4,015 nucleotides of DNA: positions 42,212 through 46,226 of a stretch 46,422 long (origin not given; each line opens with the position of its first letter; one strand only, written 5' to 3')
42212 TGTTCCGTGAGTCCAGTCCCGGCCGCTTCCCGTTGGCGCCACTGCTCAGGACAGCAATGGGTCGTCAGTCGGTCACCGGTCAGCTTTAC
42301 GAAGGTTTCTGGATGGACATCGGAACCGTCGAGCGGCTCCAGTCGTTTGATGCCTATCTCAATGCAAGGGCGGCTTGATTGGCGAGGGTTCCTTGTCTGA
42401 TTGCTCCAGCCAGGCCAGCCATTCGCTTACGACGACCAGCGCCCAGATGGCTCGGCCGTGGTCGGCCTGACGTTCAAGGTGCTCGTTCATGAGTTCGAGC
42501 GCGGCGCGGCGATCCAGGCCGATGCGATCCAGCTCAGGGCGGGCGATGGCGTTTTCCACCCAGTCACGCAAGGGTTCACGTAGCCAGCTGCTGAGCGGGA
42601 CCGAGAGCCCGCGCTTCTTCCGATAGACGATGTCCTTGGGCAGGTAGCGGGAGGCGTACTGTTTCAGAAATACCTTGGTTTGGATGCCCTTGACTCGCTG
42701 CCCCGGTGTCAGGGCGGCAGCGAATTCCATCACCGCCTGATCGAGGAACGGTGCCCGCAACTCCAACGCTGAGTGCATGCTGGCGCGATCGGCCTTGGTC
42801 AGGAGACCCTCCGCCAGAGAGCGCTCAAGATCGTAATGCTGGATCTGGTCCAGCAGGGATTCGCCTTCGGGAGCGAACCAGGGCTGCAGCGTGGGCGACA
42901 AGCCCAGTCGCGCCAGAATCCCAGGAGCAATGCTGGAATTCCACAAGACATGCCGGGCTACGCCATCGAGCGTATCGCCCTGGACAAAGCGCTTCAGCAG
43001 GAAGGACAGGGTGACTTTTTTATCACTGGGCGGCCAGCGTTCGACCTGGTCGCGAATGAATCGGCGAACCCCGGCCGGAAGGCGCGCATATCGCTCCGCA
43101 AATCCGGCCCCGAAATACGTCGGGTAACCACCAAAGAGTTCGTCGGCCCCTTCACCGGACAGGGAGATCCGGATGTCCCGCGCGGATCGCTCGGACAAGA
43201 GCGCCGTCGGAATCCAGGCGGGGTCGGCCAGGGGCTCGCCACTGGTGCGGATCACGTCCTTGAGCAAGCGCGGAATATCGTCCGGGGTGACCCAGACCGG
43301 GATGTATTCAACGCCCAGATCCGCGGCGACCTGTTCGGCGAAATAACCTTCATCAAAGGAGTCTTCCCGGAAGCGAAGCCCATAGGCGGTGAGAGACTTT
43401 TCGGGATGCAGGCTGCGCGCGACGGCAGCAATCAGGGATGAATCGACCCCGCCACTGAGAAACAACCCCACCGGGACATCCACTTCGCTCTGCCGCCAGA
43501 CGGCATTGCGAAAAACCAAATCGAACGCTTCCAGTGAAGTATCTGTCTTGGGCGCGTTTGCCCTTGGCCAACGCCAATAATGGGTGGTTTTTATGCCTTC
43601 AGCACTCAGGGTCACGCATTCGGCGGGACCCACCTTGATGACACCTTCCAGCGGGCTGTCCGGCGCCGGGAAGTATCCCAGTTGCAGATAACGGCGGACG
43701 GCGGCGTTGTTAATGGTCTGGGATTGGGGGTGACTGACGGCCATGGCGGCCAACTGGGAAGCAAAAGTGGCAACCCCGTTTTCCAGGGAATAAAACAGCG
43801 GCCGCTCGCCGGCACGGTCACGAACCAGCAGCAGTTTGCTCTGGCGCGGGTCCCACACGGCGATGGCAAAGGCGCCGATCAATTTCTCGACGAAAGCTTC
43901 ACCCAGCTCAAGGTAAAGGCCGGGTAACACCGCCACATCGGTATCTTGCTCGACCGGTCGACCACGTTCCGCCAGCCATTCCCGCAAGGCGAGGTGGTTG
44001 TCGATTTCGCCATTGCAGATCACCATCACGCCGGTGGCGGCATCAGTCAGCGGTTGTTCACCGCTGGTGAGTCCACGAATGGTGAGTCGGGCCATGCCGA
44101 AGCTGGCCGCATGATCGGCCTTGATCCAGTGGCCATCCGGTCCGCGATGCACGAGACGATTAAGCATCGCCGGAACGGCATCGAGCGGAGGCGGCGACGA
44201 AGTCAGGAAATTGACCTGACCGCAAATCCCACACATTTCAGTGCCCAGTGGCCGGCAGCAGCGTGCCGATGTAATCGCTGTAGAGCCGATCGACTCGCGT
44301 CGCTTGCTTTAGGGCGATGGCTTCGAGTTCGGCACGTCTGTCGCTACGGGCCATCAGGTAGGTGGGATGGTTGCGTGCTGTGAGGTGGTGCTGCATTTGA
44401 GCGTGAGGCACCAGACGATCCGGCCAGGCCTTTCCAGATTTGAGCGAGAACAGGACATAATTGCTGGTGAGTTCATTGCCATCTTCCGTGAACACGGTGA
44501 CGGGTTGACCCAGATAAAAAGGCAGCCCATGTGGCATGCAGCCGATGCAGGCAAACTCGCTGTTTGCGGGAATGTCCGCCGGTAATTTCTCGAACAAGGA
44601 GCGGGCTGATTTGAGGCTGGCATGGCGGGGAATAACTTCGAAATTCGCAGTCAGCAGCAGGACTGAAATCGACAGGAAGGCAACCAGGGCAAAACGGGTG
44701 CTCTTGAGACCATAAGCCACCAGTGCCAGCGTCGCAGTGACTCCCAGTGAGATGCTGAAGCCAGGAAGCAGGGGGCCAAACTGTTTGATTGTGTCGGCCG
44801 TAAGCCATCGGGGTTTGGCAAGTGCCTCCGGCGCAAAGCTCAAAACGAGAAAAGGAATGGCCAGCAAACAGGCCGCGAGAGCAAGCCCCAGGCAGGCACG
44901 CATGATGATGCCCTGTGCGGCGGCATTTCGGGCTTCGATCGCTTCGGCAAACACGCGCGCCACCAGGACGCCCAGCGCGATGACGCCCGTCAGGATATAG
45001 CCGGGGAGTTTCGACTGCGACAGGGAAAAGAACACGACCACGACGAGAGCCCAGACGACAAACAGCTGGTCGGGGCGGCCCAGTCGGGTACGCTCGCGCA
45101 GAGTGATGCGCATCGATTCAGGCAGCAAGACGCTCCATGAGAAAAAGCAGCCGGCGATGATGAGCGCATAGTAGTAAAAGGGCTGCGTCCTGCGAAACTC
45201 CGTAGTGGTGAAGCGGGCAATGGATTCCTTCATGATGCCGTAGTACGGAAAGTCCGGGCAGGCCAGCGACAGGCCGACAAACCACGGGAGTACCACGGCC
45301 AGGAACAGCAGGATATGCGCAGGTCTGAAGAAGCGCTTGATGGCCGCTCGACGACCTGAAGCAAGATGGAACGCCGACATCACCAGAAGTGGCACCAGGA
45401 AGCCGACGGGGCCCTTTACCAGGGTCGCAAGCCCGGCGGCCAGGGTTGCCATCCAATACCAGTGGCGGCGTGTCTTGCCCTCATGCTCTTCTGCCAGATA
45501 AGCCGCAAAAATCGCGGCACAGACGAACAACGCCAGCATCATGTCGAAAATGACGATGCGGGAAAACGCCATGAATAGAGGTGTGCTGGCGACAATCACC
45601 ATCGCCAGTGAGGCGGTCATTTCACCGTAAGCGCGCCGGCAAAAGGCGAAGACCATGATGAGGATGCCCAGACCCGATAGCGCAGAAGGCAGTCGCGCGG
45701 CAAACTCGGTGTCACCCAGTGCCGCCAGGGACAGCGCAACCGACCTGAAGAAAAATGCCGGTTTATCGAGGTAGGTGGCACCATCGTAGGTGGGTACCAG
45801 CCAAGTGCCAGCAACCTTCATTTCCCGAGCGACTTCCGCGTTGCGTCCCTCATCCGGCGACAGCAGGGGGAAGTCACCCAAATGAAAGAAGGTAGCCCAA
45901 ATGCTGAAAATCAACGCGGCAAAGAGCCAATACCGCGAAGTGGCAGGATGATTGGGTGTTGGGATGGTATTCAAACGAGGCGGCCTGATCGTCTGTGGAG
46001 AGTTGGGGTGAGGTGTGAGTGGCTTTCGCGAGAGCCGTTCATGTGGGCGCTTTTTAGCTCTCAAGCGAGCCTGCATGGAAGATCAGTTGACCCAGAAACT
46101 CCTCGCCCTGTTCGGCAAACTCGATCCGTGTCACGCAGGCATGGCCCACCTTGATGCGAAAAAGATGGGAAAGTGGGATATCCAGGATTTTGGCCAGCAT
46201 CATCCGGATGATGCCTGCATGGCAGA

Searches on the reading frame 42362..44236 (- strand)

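Call 63: search_protein_families(library=pfam, proteins=[window:42362-44236:-], max_evalue=0.00001)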
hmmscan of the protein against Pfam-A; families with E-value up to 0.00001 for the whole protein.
window:42362-44236:- (625 aa): 3 families
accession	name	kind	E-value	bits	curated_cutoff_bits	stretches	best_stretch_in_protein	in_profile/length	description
PF00733.27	Asn_synthase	-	3e-79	267.7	21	1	240-607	4-353/354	Asparagine synthase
PF13537.11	GATase_7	-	2.8e-29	102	25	1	49-165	2-121/123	Glutamine amidotransferase domain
PF13522.11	GATase_6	-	1.7e-28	99.7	27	1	35-160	5-129/130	Glutamine amidotransferase domain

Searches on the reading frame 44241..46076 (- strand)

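Call 63: search_protein_families(library=pfam, proteins=[window:44241-46076:-], max_evalue=0.00001)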
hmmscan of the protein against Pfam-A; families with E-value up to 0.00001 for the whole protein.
window:44241-46076:- (612 aa): 2 families
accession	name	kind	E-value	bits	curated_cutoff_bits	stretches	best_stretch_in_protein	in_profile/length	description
PF13231.12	PMT_2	-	5.1e-19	69.5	26.1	1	105-266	2-158/160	Dolichyl-phosphate-mannose-protein mannosyltransferase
PF02366.24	PMT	-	6.4e-16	59.1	22.7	1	80-272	36-237/245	Dolichyl-phosphate-mannose-protein mannosyltransferase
